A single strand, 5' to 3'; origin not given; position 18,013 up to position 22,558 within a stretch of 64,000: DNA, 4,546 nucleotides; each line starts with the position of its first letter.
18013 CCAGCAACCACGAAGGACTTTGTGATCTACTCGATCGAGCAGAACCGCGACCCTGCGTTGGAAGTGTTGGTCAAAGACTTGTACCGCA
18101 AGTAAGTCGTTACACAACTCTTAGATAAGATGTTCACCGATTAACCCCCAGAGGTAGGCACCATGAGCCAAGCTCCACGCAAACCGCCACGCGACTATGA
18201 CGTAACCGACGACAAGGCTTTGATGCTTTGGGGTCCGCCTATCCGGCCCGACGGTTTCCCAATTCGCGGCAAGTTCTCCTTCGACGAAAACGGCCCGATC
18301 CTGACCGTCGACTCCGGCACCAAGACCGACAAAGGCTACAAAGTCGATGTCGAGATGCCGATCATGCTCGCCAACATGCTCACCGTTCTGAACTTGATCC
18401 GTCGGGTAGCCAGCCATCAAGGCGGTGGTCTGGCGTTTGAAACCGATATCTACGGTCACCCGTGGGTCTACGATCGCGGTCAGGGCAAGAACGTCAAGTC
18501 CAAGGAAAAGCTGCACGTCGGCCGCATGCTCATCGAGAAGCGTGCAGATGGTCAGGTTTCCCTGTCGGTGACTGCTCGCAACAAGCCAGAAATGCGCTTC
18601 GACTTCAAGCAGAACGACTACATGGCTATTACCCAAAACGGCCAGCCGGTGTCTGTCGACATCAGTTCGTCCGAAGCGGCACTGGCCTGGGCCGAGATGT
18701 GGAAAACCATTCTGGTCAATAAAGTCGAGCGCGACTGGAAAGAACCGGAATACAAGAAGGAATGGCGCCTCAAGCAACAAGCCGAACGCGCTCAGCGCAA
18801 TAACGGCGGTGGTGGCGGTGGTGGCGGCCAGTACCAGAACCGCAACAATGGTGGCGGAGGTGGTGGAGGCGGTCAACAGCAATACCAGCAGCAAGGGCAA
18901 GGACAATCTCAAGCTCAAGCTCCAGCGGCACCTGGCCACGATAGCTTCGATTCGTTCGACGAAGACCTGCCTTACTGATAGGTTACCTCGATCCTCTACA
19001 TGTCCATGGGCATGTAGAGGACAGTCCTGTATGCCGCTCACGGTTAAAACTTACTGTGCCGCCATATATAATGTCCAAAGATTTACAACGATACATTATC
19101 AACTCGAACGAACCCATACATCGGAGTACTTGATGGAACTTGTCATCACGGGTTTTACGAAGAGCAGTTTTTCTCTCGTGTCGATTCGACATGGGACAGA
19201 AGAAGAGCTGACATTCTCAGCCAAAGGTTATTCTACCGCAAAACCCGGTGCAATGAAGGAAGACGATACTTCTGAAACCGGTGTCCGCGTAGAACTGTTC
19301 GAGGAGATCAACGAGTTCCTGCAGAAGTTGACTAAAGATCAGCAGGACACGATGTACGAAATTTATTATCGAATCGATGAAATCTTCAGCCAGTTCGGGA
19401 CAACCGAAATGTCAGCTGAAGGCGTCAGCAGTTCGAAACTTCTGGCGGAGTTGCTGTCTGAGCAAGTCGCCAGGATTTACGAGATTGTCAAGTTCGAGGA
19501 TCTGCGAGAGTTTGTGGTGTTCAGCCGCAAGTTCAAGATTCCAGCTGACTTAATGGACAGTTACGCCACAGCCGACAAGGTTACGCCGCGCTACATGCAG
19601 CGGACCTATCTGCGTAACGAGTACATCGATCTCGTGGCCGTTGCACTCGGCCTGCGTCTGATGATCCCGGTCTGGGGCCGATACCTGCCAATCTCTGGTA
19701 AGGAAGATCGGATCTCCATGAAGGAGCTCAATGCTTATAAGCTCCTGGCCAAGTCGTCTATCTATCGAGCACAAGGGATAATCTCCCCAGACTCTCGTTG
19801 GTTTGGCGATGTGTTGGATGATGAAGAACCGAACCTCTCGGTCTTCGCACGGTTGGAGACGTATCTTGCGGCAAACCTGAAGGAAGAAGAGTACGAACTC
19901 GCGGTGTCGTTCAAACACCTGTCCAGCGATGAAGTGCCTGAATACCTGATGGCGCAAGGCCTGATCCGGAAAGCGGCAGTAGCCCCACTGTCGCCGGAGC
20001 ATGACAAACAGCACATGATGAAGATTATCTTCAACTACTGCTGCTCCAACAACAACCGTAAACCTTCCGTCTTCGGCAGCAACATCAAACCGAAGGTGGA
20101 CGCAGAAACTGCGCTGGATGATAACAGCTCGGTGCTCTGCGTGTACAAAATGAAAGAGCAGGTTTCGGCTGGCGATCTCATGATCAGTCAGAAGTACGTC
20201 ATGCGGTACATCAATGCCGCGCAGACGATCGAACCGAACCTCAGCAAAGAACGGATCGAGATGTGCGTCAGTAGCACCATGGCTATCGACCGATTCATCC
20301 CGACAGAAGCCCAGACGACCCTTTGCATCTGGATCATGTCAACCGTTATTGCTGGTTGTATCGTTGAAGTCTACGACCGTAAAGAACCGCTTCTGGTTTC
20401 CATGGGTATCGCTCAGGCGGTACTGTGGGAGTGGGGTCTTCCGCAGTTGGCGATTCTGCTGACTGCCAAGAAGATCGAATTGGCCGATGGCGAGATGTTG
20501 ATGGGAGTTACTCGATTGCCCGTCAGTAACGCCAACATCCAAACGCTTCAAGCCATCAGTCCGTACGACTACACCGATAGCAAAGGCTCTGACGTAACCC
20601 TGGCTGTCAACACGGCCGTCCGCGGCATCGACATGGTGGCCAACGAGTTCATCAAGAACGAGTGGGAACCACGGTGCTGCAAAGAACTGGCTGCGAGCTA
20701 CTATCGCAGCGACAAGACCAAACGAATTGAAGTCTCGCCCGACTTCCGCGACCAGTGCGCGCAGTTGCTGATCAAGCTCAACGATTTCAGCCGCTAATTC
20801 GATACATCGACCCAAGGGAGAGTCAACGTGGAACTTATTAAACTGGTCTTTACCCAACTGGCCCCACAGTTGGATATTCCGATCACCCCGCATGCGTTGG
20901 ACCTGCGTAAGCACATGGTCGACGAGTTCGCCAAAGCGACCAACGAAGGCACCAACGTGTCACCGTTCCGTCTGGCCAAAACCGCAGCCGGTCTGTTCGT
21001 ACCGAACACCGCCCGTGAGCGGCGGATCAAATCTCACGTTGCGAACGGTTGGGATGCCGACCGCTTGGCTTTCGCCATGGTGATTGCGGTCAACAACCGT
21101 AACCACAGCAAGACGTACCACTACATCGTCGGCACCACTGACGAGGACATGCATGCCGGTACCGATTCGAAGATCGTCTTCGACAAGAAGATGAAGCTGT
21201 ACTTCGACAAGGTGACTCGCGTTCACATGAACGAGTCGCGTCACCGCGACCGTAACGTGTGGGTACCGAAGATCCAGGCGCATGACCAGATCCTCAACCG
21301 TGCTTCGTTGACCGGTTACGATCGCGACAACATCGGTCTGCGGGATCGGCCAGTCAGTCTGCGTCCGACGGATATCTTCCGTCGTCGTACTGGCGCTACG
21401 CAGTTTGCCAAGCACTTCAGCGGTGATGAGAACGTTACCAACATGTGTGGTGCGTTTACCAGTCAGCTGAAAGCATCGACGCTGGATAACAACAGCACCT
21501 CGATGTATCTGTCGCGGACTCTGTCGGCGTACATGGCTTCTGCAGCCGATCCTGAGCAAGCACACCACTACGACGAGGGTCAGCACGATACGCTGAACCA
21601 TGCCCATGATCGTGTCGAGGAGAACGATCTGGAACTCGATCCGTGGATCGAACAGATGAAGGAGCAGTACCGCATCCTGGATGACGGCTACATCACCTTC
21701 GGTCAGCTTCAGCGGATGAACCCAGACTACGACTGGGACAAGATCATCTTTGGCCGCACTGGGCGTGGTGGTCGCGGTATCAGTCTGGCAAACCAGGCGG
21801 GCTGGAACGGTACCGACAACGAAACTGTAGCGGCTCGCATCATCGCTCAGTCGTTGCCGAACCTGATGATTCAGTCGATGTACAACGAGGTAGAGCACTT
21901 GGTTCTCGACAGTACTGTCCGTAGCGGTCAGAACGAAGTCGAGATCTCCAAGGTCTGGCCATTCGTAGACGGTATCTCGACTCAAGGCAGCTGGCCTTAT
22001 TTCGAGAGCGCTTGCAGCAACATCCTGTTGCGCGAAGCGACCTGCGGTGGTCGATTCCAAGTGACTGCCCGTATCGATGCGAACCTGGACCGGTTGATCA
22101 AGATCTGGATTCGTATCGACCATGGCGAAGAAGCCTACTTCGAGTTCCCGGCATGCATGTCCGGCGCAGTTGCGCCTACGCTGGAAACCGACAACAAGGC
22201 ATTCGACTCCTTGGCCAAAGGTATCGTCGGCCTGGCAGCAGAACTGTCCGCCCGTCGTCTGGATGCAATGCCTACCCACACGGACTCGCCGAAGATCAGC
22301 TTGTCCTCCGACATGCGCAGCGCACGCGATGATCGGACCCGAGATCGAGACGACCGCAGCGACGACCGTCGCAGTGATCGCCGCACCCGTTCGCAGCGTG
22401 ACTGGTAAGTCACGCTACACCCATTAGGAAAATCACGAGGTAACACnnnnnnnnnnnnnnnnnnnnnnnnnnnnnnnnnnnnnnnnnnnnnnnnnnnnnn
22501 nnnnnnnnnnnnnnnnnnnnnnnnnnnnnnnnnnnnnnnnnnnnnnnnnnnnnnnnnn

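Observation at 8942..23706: Shared Arg/Asp mixed-charge tails on chimallin, PicA and the gp70-like protein: possible nuclear-shell address or condensate code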

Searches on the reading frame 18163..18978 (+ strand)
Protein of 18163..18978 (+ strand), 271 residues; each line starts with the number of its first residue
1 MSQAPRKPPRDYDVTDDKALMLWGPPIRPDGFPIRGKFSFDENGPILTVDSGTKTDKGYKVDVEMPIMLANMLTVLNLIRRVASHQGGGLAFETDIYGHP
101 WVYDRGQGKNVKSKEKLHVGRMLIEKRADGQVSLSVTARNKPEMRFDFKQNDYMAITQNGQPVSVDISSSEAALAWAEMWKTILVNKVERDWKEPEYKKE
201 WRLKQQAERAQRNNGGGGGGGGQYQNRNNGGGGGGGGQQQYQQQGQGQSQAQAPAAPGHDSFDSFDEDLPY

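Call 3: search_protein_families(library=pfam, proteins=[window:18163-18978:+], max_evalue=0.01)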
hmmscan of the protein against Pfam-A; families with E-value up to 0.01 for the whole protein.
window:18163-18978:+ (271 aa): 0 families

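Call 4: search_protein_families(library=phrogs, proteins=[window:18163-18978:+], max_evalue=0.001)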
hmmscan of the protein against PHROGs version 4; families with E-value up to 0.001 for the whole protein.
window:18163-18978:+ (271 aa): 1 family
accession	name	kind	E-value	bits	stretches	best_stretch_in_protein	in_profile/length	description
phrog_3284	-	unknown function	7.1e-29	102.2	1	1-254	1-244/256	-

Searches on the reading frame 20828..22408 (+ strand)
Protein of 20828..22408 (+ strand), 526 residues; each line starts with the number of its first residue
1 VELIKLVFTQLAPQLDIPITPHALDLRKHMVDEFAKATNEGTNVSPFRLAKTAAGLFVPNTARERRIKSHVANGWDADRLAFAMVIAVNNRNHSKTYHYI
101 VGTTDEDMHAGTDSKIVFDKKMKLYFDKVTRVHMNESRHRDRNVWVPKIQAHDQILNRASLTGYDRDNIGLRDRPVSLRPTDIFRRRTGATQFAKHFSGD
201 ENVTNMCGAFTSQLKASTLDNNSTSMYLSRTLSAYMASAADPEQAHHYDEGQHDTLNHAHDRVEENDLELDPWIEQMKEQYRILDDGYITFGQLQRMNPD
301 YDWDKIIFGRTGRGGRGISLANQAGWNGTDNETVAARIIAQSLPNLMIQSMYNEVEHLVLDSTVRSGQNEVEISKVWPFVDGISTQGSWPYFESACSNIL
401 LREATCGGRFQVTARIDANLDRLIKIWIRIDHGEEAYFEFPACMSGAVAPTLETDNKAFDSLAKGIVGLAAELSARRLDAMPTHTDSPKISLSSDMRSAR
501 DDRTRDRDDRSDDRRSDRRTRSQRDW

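Call 3: search_protein_families(library=pfam, proteins=[window:20828-22408:+], max_evalue=0.01)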
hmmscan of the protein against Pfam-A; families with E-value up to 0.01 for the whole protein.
window:20828-22408:+ (526 aa): 0 families

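Call 4: search_protein_families(library=phrogs, proteins=[window:20828-22408:+], max_evalue=0.001)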
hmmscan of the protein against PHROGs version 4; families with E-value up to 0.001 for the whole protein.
window:20828-22408:+ (526 aa): 1 family
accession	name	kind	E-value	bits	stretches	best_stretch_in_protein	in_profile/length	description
phrog_3141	-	unknown function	1.8e-47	163.3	1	1-473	4-486/510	-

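Call 12: find_homologous_proteins(query=window:20828-22408:+)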
Query window:20828-22408:+ (526 aa): 9 proteins with E <= 0.001 among 8000 candidates.
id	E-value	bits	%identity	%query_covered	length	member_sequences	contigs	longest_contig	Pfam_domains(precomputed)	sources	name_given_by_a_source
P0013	0.0e+0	1208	100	100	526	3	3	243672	-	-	-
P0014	1.5e-256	870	73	92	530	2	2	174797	-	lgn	-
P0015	4.0e-250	849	70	100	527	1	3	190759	-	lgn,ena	-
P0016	1.7e-232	791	66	94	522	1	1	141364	-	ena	-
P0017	2.3e-222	757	64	100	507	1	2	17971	-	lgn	-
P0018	1.6e-215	735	61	98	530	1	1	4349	-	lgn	-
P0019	4.3e-170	585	53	95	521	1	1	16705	-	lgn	-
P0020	9.6e-134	465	45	97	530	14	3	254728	-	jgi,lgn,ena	jgi:hypothetical protein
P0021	4.0e-96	341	37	95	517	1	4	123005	-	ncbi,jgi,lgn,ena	ncbi:hypothetical protein D3C85_149270 [compost metagenome]|jgi:hypothetical protein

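Call 17: search_dna_similar(query=window:20828-22408:+, collection=phages, mode=protein, max_rows=60, rows=spread, max_evalue=0.001)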
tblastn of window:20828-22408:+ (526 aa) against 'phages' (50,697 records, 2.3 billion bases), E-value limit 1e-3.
Records with a match: 87; places in all: 87; records where one place covers at least 80% of the query: 67.
Best place of each record, by identity: <60% 87.
By first word of the organism name: Pseudomonas 63; Serratia 11; Vibrio 4; Erwinia 3; Klebsiella 3; Pectobacterium 1; Xanthomonas 1; Burkholderia 1.
By host as written in the record: Pseudomonas aeruginosa 28; - 10; Pseudomonas aeruginosa PAO1 8; Pseudomonas fluorescens SBW25 4; Vibrio mediterranei 4; Serratia marcescens 3; Pseudomonas sp. 3; Klebsiella pneumoniae 3; and 18 more.
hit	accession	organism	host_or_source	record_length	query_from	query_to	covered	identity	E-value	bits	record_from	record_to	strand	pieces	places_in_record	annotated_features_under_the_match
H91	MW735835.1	Pseudomonas phage pPa_SNUABM_DT01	Pseudomonas aeruginosa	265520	1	475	90%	26.8%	1e-40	163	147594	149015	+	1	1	hypothetical protein (x2)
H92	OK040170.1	Serratia phage BUCT660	Serratia marcescens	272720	32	488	87%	23.7%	7e-17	90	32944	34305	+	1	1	hypothetical protein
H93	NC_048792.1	Serratia phage Moabite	Serratia marcescens D1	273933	32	488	87%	23.7%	7e-17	90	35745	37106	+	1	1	hypothetical protein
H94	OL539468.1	Serratia phage vB_SmaM_Haymo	Serratia marcescens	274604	32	488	87%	23.7%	7e-17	90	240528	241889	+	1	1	hypothetical protein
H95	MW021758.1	Serratia phage vB_SmaM_Yaphecito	Serratia marcescens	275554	32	488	87%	23.7%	7e-17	90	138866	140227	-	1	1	hypothetical protein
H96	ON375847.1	Pectobacterium phage vB_ParM-25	Pectobacterium aroidearum strain MO46a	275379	32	488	87%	23.5%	3e-16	88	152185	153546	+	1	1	hypothetical protein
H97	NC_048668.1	Serratia phage vB_SmaM_ 2050HW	Serratia marcescens wk2050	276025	32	488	87%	23.5%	3e-16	88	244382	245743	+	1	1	hypothetical protein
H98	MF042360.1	Pseudomonas phage Phabio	Pseudomonas fluorescens SBW25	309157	21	468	85%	22.8%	4e-8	62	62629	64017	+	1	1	hypothetical protein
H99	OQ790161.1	Xanthomonas phage RTH11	Xanthomonas sp.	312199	1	473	90%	21.5%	2e-14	82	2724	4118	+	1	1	hypothetical protein (x2)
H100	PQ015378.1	Pseudomonas phage RVTF4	Pseudomonas sp.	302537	6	473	89%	21.7%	3e-11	72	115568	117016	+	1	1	hypothetical protein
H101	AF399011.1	Pseudomonas phage phiKZ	-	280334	19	458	84%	22.5%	3e-13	79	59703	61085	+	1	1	PHIKZ069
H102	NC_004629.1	Pseudomonas phage phiKZ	-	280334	19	458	84%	22.5%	3e-13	79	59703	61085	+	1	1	PHIKZ069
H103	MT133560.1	Pseudomonas phage fnug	Pseudomonas aeruginosa PAO1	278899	19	458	84%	22.2%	7e-13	77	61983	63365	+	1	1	hypothetical protein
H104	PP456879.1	Pseudomonas phage vB_Pae10145-KEN51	Pseudomonas aeruginosa ATCC 10145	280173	19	458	84%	22.2%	8e-13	77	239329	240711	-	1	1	hypothetical protein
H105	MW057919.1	Pseudomonas phage vB_PaeM_kmuB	Pseudomonas aeruginosa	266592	19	458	84%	22.2%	8e-13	77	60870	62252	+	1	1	hypothetical protein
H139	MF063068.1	Pseudomonas phage Noxifer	Pseudomonas fluorescens SBW25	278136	19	473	87%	20.3%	3e-8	63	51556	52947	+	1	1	hypothetical protein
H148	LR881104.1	Klebsiella phage vB_KvM-Eowyn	-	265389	1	355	67%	19.2%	7e-5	52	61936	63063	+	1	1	hypothetical protein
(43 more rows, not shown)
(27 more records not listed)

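Call 25: get_annotated_region(hit=H91, flank=20000)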
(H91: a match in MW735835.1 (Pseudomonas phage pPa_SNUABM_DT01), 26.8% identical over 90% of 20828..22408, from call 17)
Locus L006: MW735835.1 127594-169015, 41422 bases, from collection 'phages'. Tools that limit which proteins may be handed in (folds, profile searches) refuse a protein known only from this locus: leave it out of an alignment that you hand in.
description: Pseudomonas phage pPa_SNUABM_DT01, complete genome.
organism: Pseudomonas phage pPa_SNUABM_DT01 (NCBI taxid 2820398)
taxonomy: Viruses; Duplodnaviria; Heunggongvirae; Uroviricota; Caudoviricetes
host: Pseudomonas aeruginosa; source: sewage water; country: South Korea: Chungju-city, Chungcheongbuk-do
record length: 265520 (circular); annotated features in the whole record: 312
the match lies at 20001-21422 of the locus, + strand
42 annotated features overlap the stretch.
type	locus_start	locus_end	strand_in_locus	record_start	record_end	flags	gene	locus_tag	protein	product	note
CDS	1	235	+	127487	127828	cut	-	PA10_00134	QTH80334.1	hypothetical protein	-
CDS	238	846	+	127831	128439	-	-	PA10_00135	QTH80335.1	hypothetical protein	-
CDS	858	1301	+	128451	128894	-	-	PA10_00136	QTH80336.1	hypothetical protein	-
CDS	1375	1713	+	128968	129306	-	-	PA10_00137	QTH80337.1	hypothetical protein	-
CDS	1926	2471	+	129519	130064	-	-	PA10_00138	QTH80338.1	hypothetical protein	-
CDS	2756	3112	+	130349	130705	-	-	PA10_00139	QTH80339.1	hypothetical protein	-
CDS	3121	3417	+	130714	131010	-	-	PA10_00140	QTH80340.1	hypothetical protein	-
CDS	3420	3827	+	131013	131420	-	-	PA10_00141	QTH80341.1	hypothetical protein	-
CDS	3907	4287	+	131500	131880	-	-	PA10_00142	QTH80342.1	hypothetical protein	-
CDS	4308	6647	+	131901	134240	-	-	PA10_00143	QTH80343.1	putative DNA polymerase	DNA_pol_B; DNA polymerase family B (PF00136.22); Pfam-A_v33.1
CDS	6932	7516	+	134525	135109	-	-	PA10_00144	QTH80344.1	hypothetical protein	-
CDS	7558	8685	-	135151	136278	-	-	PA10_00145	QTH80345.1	hypothetical protein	-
CDS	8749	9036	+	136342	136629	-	-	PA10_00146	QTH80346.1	hypothetical protein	-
CDS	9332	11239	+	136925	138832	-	-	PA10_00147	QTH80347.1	hypothetical protein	GP105_BPDPK gp105 OS=Pseudomonas phage phiKZ OX=169683 PE=3 SV=1 (Q8SDA8); Uniprot-SwissProt-viral70_23_Aug_2020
CDS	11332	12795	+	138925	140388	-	-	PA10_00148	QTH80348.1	putative non-virion-associated RNA polymerase subunit beta/beta'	PRK09603; bifunctional DNA-directed RNA polymerase subunit beta/beta'; Reviewed (PRK09603); PRK_v6.9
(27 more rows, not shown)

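Call 38: get_annotated_region(hit=H99, flank=18000)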
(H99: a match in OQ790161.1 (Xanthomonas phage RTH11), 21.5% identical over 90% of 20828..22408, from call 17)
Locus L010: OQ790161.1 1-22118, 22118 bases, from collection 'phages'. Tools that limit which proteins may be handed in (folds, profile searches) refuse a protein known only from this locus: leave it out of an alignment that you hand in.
description: Xanthomonas phage RTH11, complete genome.
organism: Xanthomonas phage RTH11 (NCBI taxid 3044021)
taxonomy: Viruses; Duplodnaviria; Heunggongvirae; Uroviricota; Caudoviricetes
host: Xanthomonas sp.; source: Ditch water; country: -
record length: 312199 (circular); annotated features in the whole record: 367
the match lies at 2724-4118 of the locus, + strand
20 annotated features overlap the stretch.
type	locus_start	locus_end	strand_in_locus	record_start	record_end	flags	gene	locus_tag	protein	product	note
CDS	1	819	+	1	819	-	-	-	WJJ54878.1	hypothetical protein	-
CDS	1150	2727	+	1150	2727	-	-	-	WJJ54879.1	hypothetical protein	-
CDS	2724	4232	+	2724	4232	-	-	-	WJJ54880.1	hypothetical protein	-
CDS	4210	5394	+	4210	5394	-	-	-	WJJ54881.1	hypothetical protein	-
CDS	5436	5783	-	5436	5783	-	-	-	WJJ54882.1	baseplate wedge protein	-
CDS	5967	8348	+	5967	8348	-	-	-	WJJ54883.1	RNA polymerase beta subunit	-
CDS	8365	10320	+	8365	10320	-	-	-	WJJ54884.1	hypothetical protein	-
CDS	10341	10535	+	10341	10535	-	-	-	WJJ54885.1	hypothetical protein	-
CDS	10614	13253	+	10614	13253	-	-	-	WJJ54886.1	putative DNA helicase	-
CDS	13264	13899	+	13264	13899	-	-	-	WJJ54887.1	hypothetical protein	-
CDS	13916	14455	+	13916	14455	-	-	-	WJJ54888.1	hypothetical protein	-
CDS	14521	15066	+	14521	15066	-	-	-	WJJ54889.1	hypothetical protein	-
CDS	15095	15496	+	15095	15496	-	-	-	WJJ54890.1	hypothetical protein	-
CDS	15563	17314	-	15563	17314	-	-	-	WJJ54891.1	DNA polymerase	-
CDS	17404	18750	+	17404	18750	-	-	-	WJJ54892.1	hypothetical protein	-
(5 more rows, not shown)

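Call 39: get_annotated_region(hit=H139, flank=18000)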
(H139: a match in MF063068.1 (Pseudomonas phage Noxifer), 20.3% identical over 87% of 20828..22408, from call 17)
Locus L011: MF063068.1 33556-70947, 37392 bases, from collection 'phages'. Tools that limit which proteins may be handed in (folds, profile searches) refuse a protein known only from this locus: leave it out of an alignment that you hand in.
description: Pseudomonas phage Noxifer, complete genome.
organism: Pseudomonas phage Noxifer (NCBI taxid 2006684)
taxonomy: Viruses; Duplodnaviria; Heunggongvirae; Uroviricota; Caudoviricetes; Noxifervirus; Noxifervirus noxifer
host: Pseudomonas fluorescens SBW25; source: compost; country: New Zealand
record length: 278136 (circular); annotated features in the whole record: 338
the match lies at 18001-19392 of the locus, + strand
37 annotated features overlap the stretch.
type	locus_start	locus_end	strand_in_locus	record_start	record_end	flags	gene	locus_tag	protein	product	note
CDS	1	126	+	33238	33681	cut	-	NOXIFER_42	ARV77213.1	hypothetical protein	-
CDS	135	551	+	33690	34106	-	-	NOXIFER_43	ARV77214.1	hypothetical protein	-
CDS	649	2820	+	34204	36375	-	-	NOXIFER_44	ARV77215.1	hypothetical protein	-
CDS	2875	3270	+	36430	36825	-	-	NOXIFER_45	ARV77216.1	hypothetical protein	-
CDS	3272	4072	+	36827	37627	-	-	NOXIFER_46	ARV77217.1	hypothetical protein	-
CDS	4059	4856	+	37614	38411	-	-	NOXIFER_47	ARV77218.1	hypothetical protein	-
CDS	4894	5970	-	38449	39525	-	-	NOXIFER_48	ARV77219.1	hypothetical protein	-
CDS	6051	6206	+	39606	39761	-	-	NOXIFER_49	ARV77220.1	hypothetical protein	-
CDS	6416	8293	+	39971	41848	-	-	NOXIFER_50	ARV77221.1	hypothetical protein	-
CDS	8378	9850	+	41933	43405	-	-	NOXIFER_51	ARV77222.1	non-virion DNA-dependent RNA polymerase subunit beta'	Non-virion DNA-dependent RNA polymerase subunit beta'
CDS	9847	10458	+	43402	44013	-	-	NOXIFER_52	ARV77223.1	hypothetical protein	-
CDS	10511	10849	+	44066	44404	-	-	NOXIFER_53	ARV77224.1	hypothetical protein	-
CDS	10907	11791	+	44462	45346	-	-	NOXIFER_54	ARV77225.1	hypothetical protein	-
CDS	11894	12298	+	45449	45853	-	-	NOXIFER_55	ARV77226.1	hypothetical protein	-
CDS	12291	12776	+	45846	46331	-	-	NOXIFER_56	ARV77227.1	hypothetical protein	-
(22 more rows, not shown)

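Call 40: get_annotated_region(hit=H148, flank=18000)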
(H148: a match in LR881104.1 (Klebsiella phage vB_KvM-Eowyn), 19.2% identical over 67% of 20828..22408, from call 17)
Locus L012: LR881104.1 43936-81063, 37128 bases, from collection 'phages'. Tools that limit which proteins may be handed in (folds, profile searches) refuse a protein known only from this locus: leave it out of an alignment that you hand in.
description: Klebsiella phage vB_KvM-Eowyn genome assembly, chromosome: 1.
organism: Klebsiella phage vB_KvM-Eowyn (NCBI taxid 2762819)
taxonomy: Viruses; Duplodnaviria; Heunggongvirae; Uroviricota; Caudoviricetes; Eowynvirus; Eowynvirus eowyn
host: -; source: -; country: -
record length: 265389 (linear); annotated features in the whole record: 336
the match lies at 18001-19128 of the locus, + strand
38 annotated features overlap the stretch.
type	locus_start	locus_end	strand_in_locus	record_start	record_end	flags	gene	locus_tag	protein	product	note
CDS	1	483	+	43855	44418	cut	-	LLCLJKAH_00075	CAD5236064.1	hypothetical protein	label:LLCLJKAH_00075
CDS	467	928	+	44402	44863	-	-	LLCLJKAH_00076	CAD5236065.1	hypothetical protein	label:LLCLJKAH_00076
CDS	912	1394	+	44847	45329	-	-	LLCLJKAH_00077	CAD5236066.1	hypothetical protein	label:LLCLJKAH_00077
CDS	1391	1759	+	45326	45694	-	-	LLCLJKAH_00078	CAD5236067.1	hypothetical protein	label:LLCLJKAH_00078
CDS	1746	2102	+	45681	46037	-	-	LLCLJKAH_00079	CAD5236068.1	hypothetical protein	label:LLCLJKAH_00079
CDS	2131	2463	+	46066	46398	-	-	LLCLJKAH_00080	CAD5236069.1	hypothetical protein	label:LLCLJKAH_00080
CDS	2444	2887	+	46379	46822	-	-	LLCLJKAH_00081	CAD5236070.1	hypothetical protein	label:LLCLJKAH_00081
CDS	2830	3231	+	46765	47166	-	-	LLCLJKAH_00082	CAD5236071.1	hypothetical protein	label:LLCLJKAH_00082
CDS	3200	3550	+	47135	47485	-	-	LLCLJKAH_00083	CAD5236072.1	hypothetical protein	label:LLCLJKAH_00083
CDS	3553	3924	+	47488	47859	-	-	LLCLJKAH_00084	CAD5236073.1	hypothetical protein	label:LLCLJKAH_00084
CDS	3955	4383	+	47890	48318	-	-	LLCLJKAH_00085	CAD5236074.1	hypothetical protein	label:LLCLJKAH_00085; ORF049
CDS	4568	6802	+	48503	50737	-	-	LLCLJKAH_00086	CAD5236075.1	hypothetical protein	label:LLCLJKAH_00086; ORF050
CDS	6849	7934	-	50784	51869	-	-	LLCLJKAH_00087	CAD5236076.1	hypothetical protein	label:LLCLJKAH_00087; ORF052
CDS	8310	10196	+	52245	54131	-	-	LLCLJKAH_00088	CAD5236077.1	hypothetical protein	label:LLCLJKAH_00088; ORF054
CDS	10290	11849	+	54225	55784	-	rpoBC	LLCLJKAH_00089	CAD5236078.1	RpoBC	label:rpoBC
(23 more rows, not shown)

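Call 41: get_annotated_region(hit=H93, flank=18000)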
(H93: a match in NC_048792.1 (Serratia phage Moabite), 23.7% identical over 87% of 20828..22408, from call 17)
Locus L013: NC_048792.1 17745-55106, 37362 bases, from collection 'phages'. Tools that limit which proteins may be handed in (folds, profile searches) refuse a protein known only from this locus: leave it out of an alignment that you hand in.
description: Serratia phage Moabite, complete genome.
organism: Serratia phage Moabite (NCBI taxid 2587814)
taxonomy: Viruses; Duplodnaviria; Heunggongvirae; Uroviricota; Caudoviricetes; Moabitevirus; Moabitevirus moabite
host: Serratia marcescens D1; source: mixed swine farm samples; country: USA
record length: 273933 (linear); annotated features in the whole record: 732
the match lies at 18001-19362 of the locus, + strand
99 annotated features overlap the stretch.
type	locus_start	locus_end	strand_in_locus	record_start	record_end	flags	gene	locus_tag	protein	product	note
CDS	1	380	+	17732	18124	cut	-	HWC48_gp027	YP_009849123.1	hypothetical protein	-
regulatory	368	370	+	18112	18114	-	-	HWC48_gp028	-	ribosome_binding_site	CPT_Moabite_028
CDS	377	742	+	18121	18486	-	-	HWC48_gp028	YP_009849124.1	hypothetical protein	-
regulatory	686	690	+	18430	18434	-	-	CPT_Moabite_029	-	ribosome_binding_site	CPT_Moabite_029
CDS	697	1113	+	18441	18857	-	-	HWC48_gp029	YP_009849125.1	hypothetical protein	-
regulatory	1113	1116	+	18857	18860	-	-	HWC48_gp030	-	ribosome_binding_site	CPT_Moabite_030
CDS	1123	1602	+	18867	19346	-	-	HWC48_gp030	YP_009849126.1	thymidylate kinase-like protein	HHPred matches to PDB 5X86_A and 3HJN_B at probabilities of 61 in 105/159 residues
CDS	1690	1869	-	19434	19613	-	-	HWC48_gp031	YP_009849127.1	hypothetical protein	-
regulatory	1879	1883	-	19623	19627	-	-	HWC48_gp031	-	ribosome_binding_site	CPT_Moabite_031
regulatory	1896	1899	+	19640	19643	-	-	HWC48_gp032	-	ribosome_binding_site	CPT_Moabite_032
CDS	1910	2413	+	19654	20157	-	-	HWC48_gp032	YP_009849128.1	hypothetical protein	-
regulatory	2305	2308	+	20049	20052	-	-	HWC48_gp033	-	ribosome_binding_site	CPT_Moabite_033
CDS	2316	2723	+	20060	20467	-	-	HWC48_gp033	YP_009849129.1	hypothetical protein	-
regulatory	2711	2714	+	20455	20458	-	-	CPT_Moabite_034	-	ribosome_binding_site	CPT_Moabite_034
CDS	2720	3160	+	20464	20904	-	-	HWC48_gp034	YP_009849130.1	hypothetical protein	-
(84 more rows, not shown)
